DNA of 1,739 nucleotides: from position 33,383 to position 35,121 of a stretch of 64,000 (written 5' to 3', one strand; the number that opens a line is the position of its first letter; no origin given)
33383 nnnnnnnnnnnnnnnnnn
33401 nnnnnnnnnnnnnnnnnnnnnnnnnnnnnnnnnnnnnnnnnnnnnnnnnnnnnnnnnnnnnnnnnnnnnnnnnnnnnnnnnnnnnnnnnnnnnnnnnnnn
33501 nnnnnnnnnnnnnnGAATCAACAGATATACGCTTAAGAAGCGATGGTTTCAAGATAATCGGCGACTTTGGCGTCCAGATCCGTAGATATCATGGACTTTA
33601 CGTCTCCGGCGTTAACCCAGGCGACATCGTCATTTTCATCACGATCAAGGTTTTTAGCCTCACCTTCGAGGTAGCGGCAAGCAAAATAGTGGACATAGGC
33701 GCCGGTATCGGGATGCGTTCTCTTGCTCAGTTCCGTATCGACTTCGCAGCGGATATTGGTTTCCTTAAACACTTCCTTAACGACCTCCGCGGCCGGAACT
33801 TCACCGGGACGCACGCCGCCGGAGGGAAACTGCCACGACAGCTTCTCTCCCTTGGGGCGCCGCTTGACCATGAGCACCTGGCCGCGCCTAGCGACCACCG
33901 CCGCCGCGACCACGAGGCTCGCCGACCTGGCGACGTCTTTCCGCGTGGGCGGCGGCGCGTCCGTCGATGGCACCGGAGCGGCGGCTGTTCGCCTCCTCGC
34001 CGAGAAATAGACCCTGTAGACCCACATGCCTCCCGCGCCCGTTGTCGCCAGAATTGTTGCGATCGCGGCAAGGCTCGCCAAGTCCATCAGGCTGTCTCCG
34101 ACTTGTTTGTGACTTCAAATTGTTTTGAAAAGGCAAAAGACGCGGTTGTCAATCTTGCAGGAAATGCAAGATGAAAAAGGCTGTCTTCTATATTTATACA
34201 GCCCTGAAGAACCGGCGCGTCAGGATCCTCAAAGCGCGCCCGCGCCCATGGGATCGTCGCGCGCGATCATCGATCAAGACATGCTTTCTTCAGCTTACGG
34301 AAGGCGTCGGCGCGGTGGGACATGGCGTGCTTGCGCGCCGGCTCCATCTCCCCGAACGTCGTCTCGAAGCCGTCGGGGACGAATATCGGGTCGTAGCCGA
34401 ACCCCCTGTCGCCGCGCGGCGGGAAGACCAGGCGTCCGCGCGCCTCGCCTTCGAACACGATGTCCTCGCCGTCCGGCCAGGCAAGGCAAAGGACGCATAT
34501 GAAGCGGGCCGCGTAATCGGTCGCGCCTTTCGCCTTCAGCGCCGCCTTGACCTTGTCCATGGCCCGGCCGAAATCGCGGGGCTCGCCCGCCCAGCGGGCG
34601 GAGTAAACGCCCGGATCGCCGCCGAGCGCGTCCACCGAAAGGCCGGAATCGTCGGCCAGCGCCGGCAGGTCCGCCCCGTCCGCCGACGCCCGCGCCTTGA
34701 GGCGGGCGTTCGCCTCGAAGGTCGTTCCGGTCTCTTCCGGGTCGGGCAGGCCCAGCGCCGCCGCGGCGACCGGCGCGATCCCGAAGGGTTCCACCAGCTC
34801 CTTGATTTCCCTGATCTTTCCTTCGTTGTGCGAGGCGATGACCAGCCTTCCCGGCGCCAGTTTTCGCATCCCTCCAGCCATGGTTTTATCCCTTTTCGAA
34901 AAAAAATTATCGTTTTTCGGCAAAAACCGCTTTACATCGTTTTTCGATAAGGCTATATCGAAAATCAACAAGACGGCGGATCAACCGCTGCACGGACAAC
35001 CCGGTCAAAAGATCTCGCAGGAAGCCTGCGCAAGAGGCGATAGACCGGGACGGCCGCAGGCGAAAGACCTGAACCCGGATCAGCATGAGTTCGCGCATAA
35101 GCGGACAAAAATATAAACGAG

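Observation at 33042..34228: Lower-GC cassette of two paralogous Nudix proteins: a membrane-anchored degenerate copy plus a near-canonical copy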

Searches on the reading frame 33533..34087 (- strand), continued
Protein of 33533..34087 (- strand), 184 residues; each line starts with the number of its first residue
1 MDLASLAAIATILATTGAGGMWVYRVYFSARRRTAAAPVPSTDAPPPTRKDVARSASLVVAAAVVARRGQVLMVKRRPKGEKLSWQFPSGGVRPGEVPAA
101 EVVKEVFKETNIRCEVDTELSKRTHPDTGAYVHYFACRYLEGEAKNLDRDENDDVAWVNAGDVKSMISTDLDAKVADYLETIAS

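Call 98: search_protein_families(library=pfam, proteins=[L112:3-677:-, L112:3099-3896:+, L112:4694-5125:-, L112:5298-5768:+, L102:3572-5494:-, L102:5577-6302:-, L102:697-1281:+, L109:6539-7720:-, L109:1-2109:-, L109:3183-3818:+], max_evalue=0.001)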
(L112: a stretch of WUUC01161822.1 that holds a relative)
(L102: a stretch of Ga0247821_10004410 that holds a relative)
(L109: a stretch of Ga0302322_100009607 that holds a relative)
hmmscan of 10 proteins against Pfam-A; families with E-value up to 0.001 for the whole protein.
L112:3-677:- (225 aa): 1 family
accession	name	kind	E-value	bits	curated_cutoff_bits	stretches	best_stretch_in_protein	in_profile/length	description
PF00589.27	Phage_integrase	-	3.1e-10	40.6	27.1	1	30-210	6-168/172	Phage integrase family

L112:3099-3896:+ (265 aa): 0 families

L112:4694-5125:- (143 aa): 1 family
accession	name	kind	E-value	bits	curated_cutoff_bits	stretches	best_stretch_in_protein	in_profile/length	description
PF21314.2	TM_ErbB1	-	2.7e-05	24.2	27.1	1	6-34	1-29/36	Epidermal growth factor receptor transmembrane-juxtamembrane segment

L112:5298-5768:+ (156 aa): 2 families
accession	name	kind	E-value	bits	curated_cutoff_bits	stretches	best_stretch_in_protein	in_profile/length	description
PF00293.34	NUDIX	-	2.2e-19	70.2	21.1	1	27-132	2-118/134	NUDIX domain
PF14815.12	NUDIX_4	-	0.00046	20.4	35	1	31-85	2-55/113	NUDIX domain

L102:3572-5494:- (640 aa): 7 families
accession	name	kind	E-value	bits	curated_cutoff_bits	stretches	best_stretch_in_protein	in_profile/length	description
PF04851.21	ResIII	-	4.5e-13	49.9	22.5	1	97-248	4-162/164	Type III restriction enzyme, res subunit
PF01844.29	HNH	-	1.2e-10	41.7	21.4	1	48-91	1-46/47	HNH endonuclease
PF14279.12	HNH_5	-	5.7e-09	36.2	27.5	1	48-99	1-53/56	HNH endonuclease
PF18766.7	SWI2_SNF2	-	3.7e-08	33.7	26.7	1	119-293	24-193/221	SWI2/SNF2 ATPase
PF00270.35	DEAD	-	7.1e-07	29.5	26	1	101-248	4-160/167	DEAD/DEAH box helicase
PF00271.37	Helicase_C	-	1.8e-05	25.4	23.5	1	391-447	53-109/110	Helicase conserved C-terminal domain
PF00176.29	SNF2-rel_dom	-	0.00024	20.7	24.9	0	122-250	26-165/290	SNF2-related domain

L102:5577-6302:- (241 aa): 0 families

L102:697-1281:+ (194 aa): 0 families

L109:6539-7720:- (393 aa): 1 family
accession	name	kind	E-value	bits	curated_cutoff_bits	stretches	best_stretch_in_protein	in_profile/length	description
PF01757.29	Acyl_transf_3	-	3.7e-20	72.7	31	1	30-371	4-323/326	Acyltransferase domain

L109:1-2109:- (702 aa): 1 family
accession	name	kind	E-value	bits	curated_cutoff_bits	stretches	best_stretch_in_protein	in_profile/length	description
PF00005.33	ABC_tran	-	7.3e-09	36.8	25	1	607-644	99-136/137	ABC transporter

L109:3183-3818:+ (211 aa): 2 families
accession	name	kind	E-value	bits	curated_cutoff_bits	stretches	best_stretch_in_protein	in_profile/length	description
PF13671.12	AAA_33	-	2e-27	96.7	27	1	26-169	1-143/143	AAA domain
PF06414.18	Zeta_toxin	-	4.9e-05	23.3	22.3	1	25-147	17-147/199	Zeta toxin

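Call 107: list_cluster_members(proteins=[P0013, P0014, P0021, P0022, P0027, P0037, P0041, P0044, P0028, P0003])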
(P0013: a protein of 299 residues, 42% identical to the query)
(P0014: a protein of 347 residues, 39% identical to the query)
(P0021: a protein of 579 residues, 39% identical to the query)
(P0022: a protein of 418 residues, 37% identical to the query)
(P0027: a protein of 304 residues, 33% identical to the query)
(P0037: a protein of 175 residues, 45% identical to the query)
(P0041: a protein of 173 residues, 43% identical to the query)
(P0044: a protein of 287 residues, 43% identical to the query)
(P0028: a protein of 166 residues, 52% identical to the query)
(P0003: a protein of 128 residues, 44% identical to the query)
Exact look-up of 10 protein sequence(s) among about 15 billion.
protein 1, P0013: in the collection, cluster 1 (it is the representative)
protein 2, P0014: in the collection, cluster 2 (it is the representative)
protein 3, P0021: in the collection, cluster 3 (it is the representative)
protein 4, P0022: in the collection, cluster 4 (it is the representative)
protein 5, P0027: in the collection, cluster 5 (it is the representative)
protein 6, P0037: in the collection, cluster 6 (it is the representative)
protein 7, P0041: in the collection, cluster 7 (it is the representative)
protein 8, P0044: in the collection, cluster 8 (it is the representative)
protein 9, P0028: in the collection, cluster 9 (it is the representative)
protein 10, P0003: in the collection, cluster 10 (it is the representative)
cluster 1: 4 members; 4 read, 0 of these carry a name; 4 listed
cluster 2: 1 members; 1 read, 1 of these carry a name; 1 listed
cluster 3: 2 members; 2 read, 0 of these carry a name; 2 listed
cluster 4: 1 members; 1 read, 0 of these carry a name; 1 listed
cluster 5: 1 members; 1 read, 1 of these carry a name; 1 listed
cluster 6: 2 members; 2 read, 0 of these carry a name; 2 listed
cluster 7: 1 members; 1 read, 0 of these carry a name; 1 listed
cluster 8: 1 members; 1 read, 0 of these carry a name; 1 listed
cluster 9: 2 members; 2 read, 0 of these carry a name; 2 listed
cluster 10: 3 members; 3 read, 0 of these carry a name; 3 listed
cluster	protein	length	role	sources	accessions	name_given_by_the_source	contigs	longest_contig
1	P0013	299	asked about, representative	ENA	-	-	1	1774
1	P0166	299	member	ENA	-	-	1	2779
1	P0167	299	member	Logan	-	-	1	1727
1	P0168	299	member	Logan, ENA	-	-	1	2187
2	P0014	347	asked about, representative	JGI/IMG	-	8-oxo-dGTP pyrophosphatase MutT (NUDIX family)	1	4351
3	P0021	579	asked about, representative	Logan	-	-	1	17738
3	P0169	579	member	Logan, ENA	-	-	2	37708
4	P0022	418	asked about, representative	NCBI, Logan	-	-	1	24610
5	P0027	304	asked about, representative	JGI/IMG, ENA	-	8-oxo-dGTP diphosphatase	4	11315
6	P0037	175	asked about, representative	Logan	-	-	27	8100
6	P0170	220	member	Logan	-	-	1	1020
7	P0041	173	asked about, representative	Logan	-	-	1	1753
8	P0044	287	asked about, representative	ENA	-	-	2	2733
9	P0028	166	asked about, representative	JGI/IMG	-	-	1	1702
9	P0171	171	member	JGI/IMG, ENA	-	-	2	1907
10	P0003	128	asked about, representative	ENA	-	-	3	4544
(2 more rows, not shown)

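Call 108: find_related_loci(query=A6, collection=viral_contigs, flank=8000)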
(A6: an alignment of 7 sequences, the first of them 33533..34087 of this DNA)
Query A6 (184 aa) in viral_contigs; peptide patterns used: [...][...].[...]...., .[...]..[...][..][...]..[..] (x = any residue, [..] = any of these).
37 stretches matched a pattern; 3 encode a relative of the query (tblastn E <= 1e-3); 3 distinct loci.
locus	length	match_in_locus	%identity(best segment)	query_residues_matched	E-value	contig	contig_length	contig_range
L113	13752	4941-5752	39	44-182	2e-25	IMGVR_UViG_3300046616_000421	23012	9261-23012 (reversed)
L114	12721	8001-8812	39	44-182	2e-25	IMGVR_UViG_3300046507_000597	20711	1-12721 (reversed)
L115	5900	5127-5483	25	59-171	5e-7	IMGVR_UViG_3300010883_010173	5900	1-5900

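Call 109: find_encoding_contigs(protein=P0022, flank=9000, max_places=2)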
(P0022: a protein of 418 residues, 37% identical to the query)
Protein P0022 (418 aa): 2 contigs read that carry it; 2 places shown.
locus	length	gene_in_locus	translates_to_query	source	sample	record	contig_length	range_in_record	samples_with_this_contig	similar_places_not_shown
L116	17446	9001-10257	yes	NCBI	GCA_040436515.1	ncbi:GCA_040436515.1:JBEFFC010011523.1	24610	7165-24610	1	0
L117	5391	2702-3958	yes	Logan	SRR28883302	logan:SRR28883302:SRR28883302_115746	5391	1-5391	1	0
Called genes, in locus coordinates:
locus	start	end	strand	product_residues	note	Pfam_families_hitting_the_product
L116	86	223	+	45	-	-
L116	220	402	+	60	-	PF01381:HTH_3, PF13443:HTH_26 (weak), PF13560:HTH_31 (weak)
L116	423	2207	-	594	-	PF02534:T4SS-DNA_transf, PF10412:TrwB_AAD_bind, PF12696:TraG-D_C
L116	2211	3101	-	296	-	-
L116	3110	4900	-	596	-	PF02534:T4SS-DNA_transf, PF10412:TrwB_AAD_bind, PF12696:TraG-D_C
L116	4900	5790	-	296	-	-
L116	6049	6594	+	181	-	PF00574:CLP_protease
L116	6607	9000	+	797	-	-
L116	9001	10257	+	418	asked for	PF13676:TIR_2, PF00293:NUDIX, PF14815:NUDIX_4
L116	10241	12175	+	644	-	-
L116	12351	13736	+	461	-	PF02789:Peptidase_M17_N, PF00883:Peptidase_M17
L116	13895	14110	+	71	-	-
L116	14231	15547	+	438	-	PF05958:tRNA_U5-meth_tr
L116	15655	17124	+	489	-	PF09479:Flg_new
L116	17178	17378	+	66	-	-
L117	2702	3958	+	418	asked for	PF13676:TIR_2, PF00293:NUDIX, PF14815:NUDIX_4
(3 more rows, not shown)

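Call 110: find_encoding_contigs(protein=P0027, flank=8000, max_places=3)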
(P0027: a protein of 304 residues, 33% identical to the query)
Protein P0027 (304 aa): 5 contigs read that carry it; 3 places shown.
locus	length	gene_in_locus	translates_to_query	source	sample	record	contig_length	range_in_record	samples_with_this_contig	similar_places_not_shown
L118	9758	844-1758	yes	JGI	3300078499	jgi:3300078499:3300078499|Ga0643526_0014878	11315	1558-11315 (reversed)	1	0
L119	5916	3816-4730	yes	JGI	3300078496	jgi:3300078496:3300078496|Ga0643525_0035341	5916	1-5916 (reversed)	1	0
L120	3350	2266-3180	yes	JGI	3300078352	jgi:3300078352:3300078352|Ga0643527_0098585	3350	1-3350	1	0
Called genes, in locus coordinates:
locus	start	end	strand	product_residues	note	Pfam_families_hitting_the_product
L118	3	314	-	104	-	?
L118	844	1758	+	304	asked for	PF00293:NUDIX, PF14815:NUDIX_4 (faint), PF00293:NUDIX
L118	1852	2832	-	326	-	PF00248:Aldo_ket_red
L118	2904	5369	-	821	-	PF00933:Glyco_hydro_3, PF01915:Glyco_hydro_3_C, PF07691:PA14, PF14310:Fn3-like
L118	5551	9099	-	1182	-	-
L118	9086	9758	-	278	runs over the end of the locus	PF03935:SKN1_KRE6_Sbg1 (weak), PF00722:Glyco_hydro_16, PF26113:GH16_XgeA, PF03935:SKN1_KRE6_Sbg1 (weak)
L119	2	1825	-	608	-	?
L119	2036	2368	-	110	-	PF18478:PIN_10 (weak), PF18480:DUF5615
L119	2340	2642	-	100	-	PF04255:DUF433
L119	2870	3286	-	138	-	PF00248:Aldo_ket_red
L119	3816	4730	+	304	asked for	PF00293:NUDIX, PF14815:NUDIX_4 (faint), PF00293:NUDIX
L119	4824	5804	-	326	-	PF00248:Aldo_ket_red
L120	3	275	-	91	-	?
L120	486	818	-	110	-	PF18478:PIN_10 (weak), PF18480:DUF5615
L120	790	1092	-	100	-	PF04255:DUF433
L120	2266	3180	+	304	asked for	PF00293:NUDIX, PF14815:NUDIX_4 (faint), PF00293:NUDIX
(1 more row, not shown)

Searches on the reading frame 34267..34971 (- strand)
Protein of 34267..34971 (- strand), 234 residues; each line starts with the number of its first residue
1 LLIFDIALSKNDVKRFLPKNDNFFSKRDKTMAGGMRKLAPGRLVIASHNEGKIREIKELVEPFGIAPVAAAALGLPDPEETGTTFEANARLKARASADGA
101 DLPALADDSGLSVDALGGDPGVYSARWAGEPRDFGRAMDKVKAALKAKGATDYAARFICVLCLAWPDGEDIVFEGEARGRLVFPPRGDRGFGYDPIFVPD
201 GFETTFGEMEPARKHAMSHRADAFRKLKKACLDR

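Call 3: search_protein_families(library=pfam, proteins=[window:34267-34971:-], max_evalue=0.01)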
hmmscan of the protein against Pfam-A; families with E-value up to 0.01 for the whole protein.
window:34267-34971:- (234 aa): 1 family
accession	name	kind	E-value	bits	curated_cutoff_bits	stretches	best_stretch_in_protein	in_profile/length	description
PF01725.21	Ham1p_like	-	1.9e-62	210.9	22.5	1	43-229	1-185/186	Ham1 family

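Call 4: search_protein_families(library=ncbifam, proteins=[window:34267-34971:-], max_evalue=0.01)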
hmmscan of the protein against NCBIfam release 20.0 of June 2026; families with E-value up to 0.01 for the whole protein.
window:34267-34971:- (234 aa): 8 families
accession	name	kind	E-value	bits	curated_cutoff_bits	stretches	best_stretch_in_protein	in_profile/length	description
NF011397.0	PRK14822.1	equivalog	1.1e-58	197.8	234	1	42-230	3-192/201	XTP/dITP diphosphatase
TIGR00042.1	TIGR00042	equivalog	5.8e-50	169.3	145.35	1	43-230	2-182/184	RdgB/HAM1 family non-canonical purine NTP pyrophosphatase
NF011398.0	PRK14823.1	equivalog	4.4e-44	150.6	272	1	42-229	2-186/191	non-canonical purine NTP diphosphatase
NF011399.0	PRK14824.1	subfamily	4e-40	137.4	267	1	42-229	4-198/206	putative deoxyribonucleotide triphosphate pyrophosphatase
NF002698.0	PRK02491.1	equivalog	1.8e-39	135.7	301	1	42-228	129-317/328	nucleoside-triphosphate diphosphatase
NF011401.0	PRK14826.1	equivalog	1e-33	116.7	268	1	43-227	11-212/226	putative deoxyribonucleotide triphosphate pyrophosphatase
NF011396.0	PRK14821.1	equivalog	2e-29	102.5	203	1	42-229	2-178/185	XTP/dITP diphosphatase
NF011400.0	PRK14825.1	equivalog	5e-18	65.5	246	1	43-232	4-195/199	putative deoxyribonucleotide triphosphate pyrophosphatase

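Call 11: find_related_loci(query=window:34267-34878:-, collection=genome_contigs, flank=6000)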
Query window:34267-34878:- (203 aa) in genome_contigs; peptide patterns used: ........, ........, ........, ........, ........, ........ (x = any residue, [..] = any of these).
599 stretches matched a pattern (row limit reached: there are more); 583 encode a relative of the query (tblastn E <= 1e-3); the best 80 are kept; 80 distinct loci.
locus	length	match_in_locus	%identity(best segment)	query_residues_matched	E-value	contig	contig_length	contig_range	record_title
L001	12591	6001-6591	71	6-202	3e-85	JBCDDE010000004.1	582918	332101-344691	MAG: Pseudomonadota bacterium isolate P01_G01_bin.33 k141_1500976_length_582918_cov_48.2950, whole genome shotgun sequen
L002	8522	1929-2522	63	5-202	2e-82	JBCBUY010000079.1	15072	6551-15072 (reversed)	MAG: Pseudomonadota bacterium isolate J06642_10 NODE_79_length_15072_cov_9.011004, whole genome shotgun sequence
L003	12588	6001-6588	66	11-202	4e-82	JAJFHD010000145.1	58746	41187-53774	MAG: Alphaproteobacteria bacterium isolate OFTM70 OFTM70_144, whole genome shotgun sequence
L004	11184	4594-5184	65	5-201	3e-80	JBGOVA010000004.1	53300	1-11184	MAG: Micropepsaceae bacterium isolate OBJ_0618_7090110_126 k141_9743300_length_53300_cov_13.0000, whole genome shotgun s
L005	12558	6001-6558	66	11-196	1e-79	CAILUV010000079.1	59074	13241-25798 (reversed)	MAG: uncultured Alphaproteobacteria bacterium isolate ErkenSummer_bin-1191 genome assembly, contig: bin-1191:079/101, wh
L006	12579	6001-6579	67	5-197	1e-79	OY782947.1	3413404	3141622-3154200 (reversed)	MAG: uncultured Ponticaulis sp. isolate 89189c36-05ff-4787-b097-bb80e4fbe6f7 genome assembly, chromosome: 1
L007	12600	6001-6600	66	5-202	6e-80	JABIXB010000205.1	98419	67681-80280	MAG: Rhodospirillaceae bacterium isolate SI073_bin108 k141_1919869, whole genome shotgun sequence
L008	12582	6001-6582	63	3-196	2e-78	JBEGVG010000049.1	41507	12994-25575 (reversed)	MAG: Pseudomonadota bacterium isolate riogrande_2019_sw_WHONDRS-S19S_0066_B_bin.129 scaffold_1607120, whole genome shotg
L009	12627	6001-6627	61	5-202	1e-78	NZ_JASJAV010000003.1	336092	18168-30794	MAG: Breoghania sp. isolate MO_035.B22 MO_035.c_3, whole genome shotgun sequence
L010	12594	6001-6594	63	5-201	2e-78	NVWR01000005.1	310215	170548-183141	MAG: Rhodobiaceae bacterium isolate NORP32 Contig_source1382A_36, whole genome shotgun sequence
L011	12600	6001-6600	61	5-199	3e-78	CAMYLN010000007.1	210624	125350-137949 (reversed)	MAG: Parvibaculaceae bacterium isolate Biocath_Alpha_11 genome assembly, contig: k127_25857, whole genome shotgun sequen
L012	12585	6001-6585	62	5-201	4e-78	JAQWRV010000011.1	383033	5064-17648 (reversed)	MAG: Rhodospirillaceae bacterium isolate cluster2_bin.43 k141_395810, whole genome shotgun sequence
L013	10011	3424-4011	62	6-203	2e-77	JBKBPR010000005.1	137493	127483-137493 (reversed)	MAG: Alphaproteobacteria bacterium isolate 21H_022.bin.7 NODE_5_length_137493_cov_5.959008, whole genome shotgun sequenc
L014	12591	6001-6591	63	5-201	3e-77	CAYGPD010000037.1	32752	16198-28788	MAG TPA_asm: uncultured Hyphomonadaceae bacterium isolate ERP117304_co3_203 genome assembly, contig: NODE_1984_length_32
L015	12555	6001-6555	63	6-190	7e-77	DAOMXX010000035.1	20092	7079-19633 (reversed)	MAG TPA_asm: Hyphomonas sp. isolate AMR_MDS_5641 NODE_934_length_20092_cov_9.575685, whole genome shotgun sequence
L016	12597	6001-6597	66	5-203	9e-77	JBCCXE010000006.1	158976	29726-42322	MAG: Pseudomonadota bacterium isolate P01_F01_bin.118 k141_2641086_length_158976_cov_19.3666, whole genome shotgun seque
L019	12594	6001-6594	65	4-201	8e-76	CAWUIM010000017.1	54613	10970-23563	MAG: uncultured Parvularculaceae bacterium isolate SRR17458643_binner23_9_1705322964 genome assembly, contig: ERZ2185402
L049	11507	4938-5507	57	5-196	1e-69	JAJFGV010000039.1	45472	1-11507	MAG: Alphaproteobacteria bacterium isolate OFTM68 OFTM68_38, whole genome shotgun sequence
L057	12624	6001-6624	56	3-203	2e-69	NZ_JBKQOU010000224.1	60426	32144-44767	MAG: Rhodoblastus sp. isolate LAWAr2D2E2F__bin_17 LAWAr2D2E2F_000000172115, whole genome shotgun sequence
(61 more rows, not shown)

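Call 92: search_protein_families(library=pfam, proteins=[L001:6690-7874:+, L016:6621-7496:+, L019:6588-7397:+, L049:5650-6039:+, L057:6542-7165:+], max_evalue=0.01)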
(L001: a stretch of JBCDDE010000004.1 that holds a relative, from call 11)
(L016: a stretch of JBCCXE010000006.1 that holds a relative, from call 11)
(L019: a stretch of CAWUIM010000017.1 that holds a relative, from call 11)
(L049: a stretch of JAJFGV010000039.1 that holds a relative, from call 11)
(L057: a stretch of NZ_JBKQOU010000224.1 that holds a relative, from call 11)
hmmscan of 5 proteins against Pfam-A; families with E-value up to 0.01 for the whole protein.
L001:6690-7874:+ (394 aa): 7 families
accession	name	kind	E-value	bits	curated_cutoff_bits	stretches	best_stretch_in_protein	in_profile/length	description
PF13191.12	AAA_16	-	4.3e-16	60.3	32.6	1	19-205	2-167/167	AAA ATPase domain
PF13401.12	AAA_22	-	2.5e-07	31.5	27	1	42-214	5-128/130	AAA domain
PF20703.3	nSTAND1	-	8.4e-05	22.8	27.1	1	157-271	105-223/379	Novel STAND NTPase 1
PF13173.12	AAA_14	-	0.00023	21.6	27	0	46-63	6-23/129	AAA domain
PF01637.24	ATPase_2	-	0.00058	20.2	33.2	1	45-198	24-141/225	ATPase domain predominantly from Archaea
PF05673.19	DUF815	-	0.0017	18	23.8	0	19-89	30-100/249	Protein of unknown function (DUF815)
PF25201.1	nSTAND6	-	0.0034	17.9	27.7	1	21-80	3-56/148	Novel STAND NTPase 6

L016:6621-7496:+ (291 aa): 1 family
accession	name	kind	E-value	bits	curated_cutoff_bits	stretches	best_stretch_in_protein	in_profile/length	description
PF00753.33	Lactamase_B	-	1.1e-09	38.9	22.7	1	87-267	10-196/196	Metallo-beta-lactamase superfamily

L019:6588-7397:+ (269 aa): 1 family
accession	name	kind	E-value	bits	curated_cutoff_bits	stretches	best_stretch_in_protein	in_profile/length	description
PF00753.33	Lactamase_B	-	3.4e-11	43.9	22.7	1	65-230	10-184/196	Metallo-beta-lactamase superfamily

L049:5650-6039:+ (129 aa): 1 family
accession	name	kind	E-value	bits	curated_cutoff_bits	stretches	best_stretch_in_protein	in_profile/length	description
PF20535.3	DUF6750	-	0.0047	17.3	27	1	4-111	18-122/128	Family of unknown function (DUF6750)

L057:6542-7165:+ (207 aa): 0 families
